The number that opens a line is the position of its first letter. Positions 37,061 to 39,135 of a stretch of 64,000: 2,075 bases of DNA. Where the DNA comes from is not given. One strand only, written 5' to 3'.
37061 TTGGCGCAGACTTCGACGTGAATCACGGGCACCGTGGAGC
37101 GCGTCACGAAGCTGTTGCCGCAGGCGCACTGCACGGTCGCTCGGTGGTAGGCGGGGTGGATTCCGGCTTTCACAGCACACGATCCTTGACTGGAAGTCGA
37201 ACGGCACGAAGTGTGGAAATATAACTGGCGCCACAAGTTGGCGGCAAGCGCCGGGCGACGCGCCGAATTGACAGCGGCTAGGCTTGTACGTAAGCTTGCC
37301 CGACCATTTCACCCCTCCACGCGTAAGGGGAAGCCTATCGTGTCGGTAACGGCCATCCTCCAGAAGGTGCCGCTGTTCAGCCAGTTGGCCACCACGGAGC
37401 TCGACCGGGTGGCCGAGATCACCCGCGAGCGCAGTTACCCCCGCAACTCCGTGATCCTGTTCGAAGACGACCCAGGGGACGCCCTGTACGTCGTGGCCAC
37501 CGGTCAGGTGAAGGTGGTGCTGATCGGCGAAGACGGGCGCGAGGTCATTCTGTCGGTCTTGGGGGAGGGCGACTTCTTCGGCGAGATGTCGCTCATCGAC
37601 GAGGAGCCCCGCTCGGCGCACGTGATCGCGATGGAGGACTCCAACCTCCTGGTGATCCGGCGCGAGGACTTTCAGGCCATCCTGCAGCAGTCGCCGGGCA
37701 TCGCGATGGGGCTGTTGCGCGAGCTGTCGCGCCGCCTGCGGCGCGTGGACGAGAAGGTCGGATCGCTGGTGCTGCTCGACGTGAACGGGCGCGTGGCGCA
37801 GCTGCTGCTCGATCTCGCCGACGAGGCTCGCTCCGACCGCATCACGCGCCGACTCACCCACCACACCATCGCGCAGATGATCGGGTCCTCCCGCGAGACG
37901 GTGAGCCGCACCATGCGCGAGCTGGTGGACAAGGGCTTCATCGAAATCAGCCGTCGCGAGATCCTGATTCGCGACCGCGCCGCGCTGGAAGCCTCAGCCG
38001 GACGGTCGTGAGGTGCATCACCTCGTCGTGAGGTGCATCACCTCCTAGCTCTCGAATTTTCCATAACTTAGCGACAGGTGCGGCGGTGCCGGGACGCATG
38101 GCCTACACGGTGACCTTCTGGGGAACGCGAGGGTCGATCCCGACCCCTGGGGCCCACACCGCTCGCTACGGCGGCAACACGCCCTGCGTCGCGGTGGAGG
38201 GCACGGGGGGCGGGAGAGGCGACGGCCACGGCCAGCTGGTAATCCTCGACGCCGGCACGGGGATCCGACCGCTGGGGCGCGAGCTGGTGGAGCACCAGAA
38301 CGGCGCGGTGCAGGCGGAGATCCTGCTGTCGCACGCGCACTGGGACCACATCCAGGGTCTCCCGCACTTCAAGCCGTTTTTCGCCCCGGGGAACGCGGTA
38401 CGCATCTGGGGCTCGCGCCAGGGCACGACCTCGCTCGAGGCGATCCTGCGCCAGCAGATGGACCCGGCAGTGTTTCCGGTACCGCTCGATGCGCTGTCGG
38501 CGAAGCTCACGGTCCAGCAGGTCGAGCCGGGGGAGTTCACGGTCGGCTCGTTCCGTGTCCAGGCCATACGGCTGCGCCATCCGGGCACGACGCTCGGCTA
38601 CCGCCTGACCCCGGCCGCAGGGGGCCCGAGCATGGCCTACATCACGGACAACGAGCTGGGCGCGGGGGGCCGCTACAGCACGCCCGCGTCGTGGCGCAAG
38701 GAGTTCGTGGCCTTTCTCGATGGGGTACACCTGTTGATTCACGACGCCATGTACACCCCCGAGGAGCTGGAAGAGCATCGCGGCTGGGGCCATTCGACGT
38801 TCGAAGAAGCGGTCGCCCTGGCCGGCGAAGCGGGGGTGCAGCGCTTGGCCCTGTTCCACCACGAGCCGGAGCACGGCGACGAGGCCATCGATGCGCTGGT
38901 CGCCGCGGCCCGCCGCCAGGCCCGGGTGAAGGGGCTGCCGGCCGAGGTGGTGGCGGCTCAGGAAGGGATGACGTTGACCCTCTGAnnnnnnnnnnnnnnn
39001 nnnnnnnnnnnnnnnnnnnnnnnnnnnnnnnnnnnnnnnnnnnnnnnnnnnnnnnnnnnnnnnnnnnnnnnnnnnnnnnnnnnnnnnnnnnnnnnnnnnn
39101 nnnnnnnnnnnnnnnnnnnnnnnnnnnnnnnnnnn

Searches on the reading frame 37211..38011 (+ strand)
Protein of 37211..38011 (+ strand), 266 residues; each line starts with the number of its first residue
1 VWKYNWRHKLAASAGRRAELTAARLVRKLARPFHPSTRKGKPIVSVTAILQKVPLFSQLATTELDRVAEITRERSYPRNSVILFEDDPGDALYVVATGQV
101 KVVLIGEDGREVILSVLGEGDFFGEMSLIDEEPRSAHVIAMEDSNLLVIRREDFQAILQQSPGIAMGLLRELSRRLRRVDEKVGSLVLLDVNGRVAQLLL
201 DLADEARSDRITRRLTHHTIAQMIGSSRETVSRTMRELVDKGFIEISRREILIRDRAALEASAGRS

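Call 9: search_protein_families(library=pfam, proteins=[window:37211-38011:+], max_evalue=0.001)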
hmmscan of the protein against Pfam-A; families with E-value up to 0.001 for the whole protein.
window:37211-38011:+ (266 aa): 7 families
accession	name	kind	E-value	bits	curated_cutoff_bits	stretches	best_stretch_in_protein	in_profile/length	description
PF00027.35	cNMP_binding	-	7.5e-30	103.2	27.5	1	73-160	1-88/89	Cyclic nucleotide-binding domain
PF13545.12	HTH_Crp_2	-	3.9e-20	72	27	1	193-261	1-69/70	Crp-like helix-turn-helix domain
PF00325.26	Crp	-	9.8e-06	25.6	21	1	214-244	2-32/32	Bacterial regulatory proteins, crp family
PF01978.25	TrmB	-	0.00012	22.3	25.6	1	214-249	22-57/68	Sugar-specific transcriptional regulator TrmB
PF13412.12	HTH_24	-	0.00015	21.7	21.9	1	214-245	17-48/48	Winged helix-turn-helix DNA-binding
PF25213.1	HVO_A0261_N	-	0.00075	19.8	35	1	213-247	23-57/86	HVO_A0261 N-terminal domain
PF01047.28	MarR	-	0.00079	19.7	24.6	0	215-248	18-51/59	MarR family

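Call 72: search_protein_families(library=ncbifam, proteins=[window:37211-38011:+], max_evalue=0.01)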
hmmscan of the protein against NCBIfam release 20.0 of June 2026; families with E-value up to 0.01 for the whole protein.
window:37211-38011:+ (266 aa): 18 families
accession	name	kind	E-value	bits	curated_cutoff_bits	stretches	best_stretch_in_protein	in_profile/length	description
NF008732.0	PRK11753.1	equivalog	5.2e-39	133.9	266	1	61-253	13-210/214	cAMP-activated global transcriptional regulator CRP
TIGR03697.1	NtcA_cyano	equivalog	4.9e-22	78.6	244.95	1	81-259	3-188/193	global nitrogen regulator NtcA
NF006901.0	PRK09392.1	equivalog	2.7e-21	76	211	1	50-261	9-219/236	transcriptional activator FtrB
NF050806.1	TransRegFixKCaul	equivalog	2.6e-20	72.6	300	1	73-261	25-212/215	transcriptional regulator FixK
NF010499.0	PRK13918.1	equivalog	3.2e-18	66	274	1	74-261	15-199/205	CRP/FNR family transcriptional regulator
NF053664.1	TransRegPtrACyano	equivalog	4.1e-18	65.4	300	1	90-253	28-189/196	Crp/Fnr family transcriptional regulator PtrA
NF052518.1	TransRegLdrP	equivalog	1.3e-16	61.2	300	1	78-264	6-189/195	transcriptional regulator LdrP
NF041163.2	encap_f2b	equivalog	3.7e-15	56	400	1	39-177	62-202/450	family 2B encapsulin nanocompartment shell protein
NF045989.1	TransRegFnrLRhodb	equivalog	1.8e-13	50.3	300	1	58-264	23-236/245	transcriptional regulator FnrL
TIGR03896.1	cyc_nuc_ocin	subfamily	3.7e-13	49.5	161.05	1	55-176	145-266/317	bacteriocin-type transport-associated protein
NF008365.0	PRK11161.1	subfamily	3.5e-11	42.9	228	1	55-265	30-245/250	fumarate/nitrate reduction transcriptional regulator Fnr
NF007707.0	PRK10402.1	subfamily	6e-10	39.1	180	1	64-262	24-217/226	transcriptional regulator YeiL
NF058543.1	ActPatMycb56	equivalog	3.3e-09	36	460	1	55-176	3-122/317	acetyltransferase Pat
NF050815.1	TransActFtrBCaul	equivalog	5.7e-06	25.8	300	1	51-259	12-219/251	transcriptional activator FtrB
TIGR01884.1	cas_HTH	subfamily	0.0004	19.8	60.2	1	217-247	159-189/202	CRISPR-associated CARF protein Csa3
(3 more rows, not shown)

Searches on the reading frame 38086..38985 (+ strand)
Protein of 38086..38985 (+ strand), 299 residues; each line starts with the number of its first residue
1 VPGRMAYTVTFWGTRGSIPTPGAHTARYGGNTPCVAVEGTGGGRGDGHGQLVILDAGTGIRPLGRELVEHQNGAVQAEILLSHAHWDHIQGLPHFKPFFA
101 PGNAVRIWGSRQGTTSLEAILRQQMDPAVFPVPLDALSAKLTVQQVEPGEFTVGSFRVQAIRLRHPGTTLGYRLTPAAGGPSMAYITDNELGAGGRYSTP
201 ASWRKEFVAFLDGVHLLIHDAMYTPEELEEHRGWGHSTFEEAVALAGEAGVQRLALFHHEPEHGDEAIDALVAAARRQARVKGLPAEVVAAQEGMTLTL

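Call 9: search_protein_families(library=pfam, proteins=[window:38086-38985:+], max_evalue=0.001)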
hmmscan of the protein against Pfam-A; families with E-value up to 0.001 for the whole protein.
window:38086-38985:+ (299 aa): 2 families
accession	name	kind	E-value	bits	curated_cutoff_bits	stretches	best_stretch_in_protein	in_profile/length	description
PF12706.13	Lactamase_B_2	-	5.3e-21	75.6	27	1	52-259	3-200/200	Beta-lactamase superfamily domain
PF00753.33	Lactamase_B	-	0.00047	20.6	22.7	1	47-97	13-65/196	Metallo-beta-lactamase superfamily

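Call 72: search_protein_families(library=ncbifam, proteins=[window:38086-38985:+], max_evalue=0.01)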
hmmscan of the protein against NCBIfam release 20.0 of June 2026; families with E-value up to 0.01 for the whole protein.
window:38086-38985:+ (299 aa): 11 families
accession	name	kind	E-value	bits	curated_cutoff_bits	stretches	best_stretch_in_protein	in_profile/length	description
TIGR02651.1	RNase_Z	equivalog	5.1e-20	71.7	292.95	2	197-276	206-285/302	ribonuclease Z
NF000801.0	PRK00055.1-3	equivalog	5.7e-19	68.3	252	2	188-277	200-287/307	ribonuclease Z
NF002558.0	PRK02126.1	subfamily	1.3e-13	50.7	315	1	180-283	242-336/345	ribonuclease Z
NF041851.1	cyc_nuc_deg_phdiest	equivalog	1.5e-11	44.2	400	1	49-276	29-235/253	cyclic nucleotide-degrading phosphodiesterase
NF038231.1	MBL_Geo_Pelo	equivalog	3.6e-08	33.3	360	1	49-262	43-228/250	GPMC system MBL fold metallohydrolase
NF000800.0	PRK00055.1-1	equivalog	4.1e-08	32.6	398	1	208-276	220-288/305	ribonuclease Z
NF000805.0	PRK00055.2-3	equivalog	6.5e-07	28.9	416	1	209-295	217-296/307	ribonuclease Z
TIGR02649.1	true_RNase_BN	exception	1.2e-06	27.8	563.7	1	209-276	220-287/304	ribonuclease BN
NF002553.0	PRK02113.1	equivalog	1.7e-06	27.6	386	1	78-258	69-222/252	MBL fold metallo-hydrolase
TIGR03307.1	PhnP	equivalog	2.7e-05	23.7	272.25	1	65-189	56-163/249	phosphonate metabolism protein PhnP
NF000804.0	PRK00055.2-1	equivalog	0.0055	15.8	402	0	153-177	129-153/306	ribonuclease Z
